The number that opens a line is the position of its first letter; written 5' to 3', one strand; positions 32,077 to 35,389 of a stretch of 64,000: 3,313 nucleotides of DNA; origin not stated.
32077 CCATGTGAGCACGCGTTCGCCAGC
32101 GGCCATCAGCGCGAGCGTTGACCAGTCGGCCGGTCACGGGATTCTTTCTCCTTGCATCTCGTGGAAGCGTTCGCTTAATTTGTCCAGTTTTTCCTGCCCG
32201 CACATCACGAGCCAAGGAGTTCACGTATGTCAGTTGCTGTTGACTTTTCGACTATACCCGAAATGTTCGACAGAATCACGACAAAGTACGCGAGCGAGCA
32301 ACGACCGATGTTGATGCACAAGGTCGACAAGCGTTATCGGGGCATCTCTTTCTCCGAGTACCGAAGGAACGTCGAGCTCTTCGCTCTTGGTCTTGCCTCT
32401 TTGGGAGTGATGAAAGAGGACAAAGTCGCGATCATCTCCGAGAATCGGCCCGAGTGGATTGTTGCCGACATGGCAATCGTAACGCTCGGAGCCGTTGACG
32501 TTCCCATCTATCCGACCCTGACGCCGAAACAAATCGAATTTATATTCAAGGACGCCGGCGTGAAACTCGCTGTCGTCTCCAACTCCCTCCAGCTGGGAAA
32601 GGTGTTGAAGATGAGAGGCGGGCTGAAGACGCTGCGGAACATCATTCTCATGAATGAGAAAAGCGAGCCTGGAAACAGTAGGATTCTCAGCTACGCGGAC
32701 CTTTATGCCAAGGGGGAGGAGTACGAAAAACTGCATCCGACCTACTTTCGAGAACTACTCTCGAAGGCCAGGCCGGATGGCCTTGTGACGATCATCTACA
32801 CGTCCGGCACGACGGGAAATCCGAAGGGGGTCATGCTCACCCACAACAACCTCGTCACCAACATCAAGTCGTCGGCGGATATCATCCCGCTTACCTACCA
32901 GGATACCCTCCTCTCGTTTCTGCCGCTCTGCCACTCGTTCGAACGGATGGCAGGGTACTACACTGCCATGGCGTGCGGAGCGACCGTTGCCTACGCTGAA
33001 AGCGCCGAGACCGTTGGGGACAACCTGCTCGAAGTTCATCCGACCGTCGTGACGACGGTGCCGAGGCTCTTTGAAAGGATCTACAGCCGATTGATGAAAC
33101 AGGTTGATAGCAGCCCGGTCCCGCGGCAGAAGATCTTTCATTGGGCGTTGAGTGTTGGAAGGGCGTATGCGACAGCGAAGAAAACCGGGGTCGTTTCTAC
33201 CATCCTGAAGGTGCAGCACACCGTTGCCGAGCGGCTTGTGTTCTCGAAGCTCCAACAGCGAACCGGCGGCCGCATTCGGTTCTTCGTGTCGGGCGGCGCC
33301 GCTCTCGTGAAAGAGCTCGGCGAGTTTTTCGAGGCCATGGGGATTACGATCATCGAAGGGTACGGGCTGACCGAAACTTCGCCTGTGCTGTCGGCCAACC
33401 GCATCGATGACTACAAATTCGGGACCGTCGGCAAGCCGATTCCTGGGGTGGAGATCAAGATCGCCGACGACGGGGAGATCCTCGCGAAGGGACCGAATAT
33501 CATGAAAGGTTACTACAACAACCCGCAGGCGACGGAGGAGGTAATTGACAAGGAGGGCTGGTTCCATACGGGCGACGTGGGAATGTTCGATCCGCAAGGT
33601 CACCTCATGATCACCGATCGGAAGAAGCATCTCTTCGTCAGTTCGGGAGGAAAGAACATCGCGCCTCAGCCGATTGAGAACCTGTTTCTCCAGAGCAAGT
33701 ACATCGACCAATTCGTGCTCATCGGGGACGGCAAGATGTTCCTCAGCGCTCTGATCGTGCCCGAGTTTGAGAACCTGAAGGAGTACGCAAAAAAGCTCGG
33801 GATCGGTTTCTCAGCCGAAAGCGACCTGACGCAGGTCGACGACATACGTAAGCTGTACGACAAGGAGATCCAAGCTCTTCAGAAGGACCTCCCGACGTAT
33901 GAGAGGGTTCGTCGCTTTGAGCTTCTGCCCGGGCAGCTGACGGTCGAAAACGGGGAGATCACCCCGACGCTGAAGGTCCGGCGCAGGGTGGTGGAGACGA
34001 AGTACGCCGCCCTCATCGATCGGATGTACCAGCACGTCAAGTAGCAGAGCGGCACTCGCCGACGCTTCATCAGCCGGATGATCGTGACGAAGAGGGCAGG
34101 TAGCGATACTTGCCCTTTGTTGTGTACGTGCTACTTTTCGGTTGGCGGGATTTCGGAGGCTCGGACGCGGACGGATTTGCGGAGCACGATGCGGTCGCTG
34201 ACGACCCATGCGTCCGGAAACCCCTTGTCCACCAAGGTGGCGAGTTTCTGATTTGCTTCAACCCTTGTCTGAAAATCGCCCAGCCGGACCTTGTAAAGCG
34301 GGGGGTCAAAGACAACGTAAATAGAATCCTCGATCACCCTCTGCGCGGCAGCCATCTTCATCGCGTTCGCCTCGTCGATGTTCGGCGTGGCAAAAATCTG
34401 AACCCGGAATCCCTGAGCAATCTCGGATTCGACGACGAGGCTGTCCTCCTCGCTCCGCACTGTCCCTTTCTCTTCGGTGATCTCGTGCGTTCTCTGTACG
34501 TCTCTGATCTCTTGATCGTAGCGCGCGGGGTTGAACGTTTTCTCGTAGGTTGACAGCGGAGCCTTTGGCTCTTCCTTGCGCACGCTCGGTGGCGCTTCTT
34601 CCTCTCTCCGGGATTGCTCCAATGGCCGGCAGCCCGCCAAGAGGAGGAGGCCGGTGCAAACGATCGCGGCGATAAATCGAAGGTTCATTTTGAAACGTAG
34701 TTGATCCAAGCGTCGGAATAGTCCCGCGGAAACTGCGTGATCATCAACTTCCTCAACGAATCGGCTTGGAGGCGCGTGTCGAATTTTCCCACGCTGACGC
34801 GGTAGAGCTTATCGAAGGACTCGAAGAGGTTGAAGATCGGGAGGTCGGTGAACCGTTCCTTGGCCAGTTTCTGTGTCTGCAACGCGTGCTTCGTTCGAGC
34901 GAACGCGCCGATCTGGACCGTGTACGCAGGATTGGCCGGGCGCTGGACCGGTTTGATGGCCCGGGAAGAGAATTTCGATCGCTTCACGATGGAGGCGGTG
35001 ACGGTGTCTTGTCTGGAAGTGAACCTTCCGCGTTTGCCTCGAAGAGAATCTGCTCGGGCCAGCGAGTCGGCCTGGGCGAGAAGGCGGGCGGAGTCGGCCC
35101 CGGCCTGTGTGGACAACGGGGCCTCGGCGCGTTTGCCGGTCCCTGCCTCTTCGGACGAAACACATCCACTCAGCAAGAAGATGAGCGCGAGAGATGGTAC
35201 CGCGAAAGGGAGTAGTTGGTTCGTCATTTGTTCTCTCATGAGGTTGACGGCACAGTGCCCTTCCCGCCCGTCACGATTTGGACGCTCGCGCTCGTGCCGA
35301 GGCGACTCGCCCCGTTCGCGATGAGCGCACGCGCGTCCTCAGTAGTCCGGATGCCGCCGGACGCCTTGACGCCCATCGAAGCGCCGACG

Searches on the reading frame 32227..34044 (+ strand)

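Call 8: search_protein_families(library=pfam, proteins=[window:32227-34044:+])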
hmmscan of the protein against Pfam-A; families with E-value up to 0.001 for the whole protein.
window:32227-34044:+ (605 aa): 2 families
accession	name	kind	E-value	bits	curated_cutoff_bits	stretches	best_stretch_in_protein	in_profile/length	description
PF00501.34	AMP-binding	-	5.5e-83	279.3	29.9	1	33-430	15-384/384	AMP-binding enzyme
PF23562.2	AMP-binding_C_3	-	2.2e-10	41.4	20.8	1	470-603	4-122/124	AMP-binding enzyme C-terminal domain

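Call 9: search_protein_families(library=ncbifam, proteins=[window:32227-34044:+])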
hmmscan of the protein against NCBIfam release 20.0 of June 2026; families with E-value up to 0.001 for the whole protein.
window:32227-34044:+ (605 aa): 103 families (the best 25 are shown)
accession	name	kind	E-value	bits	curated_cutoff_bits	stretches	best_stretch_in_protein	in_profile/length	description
NF038343.1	ligase_FadD11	exception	1.1e-116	390.5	950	1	38-603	27-583/585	fatty acid--CoA ligase FadD11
NF004837.0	PRK06187.1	subfamily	5.5e-84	282.3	476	2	32-291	28-280/531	long-chain-fatty-acid--CoA ligase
NF005801.1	PRK07656.1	equivalog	1e-71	242.1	657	2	343-500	274-436/500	FadD3 family acyl-CoA ligase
NF009233.0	PRK12583.1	subfamily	1e-61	209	832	2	6-259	16-276/558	fatty acid CoA ligase family protein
NF004114.0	PRK05605.1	equivalog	2.3e-61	207.8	766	3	349-500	339-502/575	long-chain-fatty-acid--CoA ligase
TIGR01923.1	menE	equivalog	1e-60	205.9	330.15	2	343-500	216-381/442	o-succinylbenzoate--CoA ligase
NF005702.0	PRK07514.1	subfamily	1.7e-58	198.2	558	2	340-489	262-422/506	malonyl-CoA synthase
NF002966.0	PRK03640.1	equivalog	3.7e-57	194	556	3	325-500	231-415/483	o-succinylbenzoate--CoA ligase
NF006181.0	PRK08314.1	subfamily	2e-51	174.9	705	2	39-255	49-275/563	long-chain-fatty-acid--CoA ligase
NF005307.0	PRK06839.1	equivalog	2.7e-51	174.7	748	2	331-491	246-417/496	o-succinylbenzoate--CoA ligase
NF006182.0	PRK08316.1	subfamily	1.6e-50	172.1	663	2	9-261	12-248/523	fatty acyl-CoA synthetase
NF041592.1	carboxyl_red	equivalog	6.2e-50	169.8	1300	1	11-604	49-622/1160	carboxylic acid reductase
NF006386.0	PRK08633.1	equivalog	1.9e-49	168.3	1221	2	341-484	891-1058/1147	acyl-[ACP]--phospholipid O-acyltransferase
NF004758.0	PRK06087.1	equivalog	1.5e-48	165.5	736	2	349-499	304-465/548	medium-chain fatty-acid--CoA ligase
NF005714.0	PRK07529.1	subfamily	2.2e-48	165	632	2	344-493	334-501/640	acyl-CoA synthetase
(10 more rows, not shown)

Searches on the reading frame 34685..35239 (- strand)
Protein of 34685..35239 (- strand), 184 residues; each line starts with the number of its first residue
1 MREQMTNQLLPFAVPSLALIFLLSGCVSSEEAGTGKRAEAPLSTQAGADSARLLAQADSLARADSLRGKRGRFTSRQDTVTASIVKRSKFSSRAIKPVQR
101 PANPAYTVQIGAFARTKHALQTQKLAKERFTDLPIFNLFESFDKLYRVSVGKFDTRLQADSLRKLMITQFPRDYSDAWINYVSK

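Call 8: search_protein_families(library=pfam, proteins=[window:34685-35239:-])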
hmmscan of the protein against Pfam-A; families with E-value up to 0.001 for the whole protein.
window:34685-35239:- (184 aa): 1 family
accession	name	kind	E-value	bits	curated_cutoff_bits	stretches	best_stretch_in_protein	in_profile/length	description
PF05036.18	SPOR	-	2.8e-08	34.4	21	1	103-164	2-62/76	SPOR domain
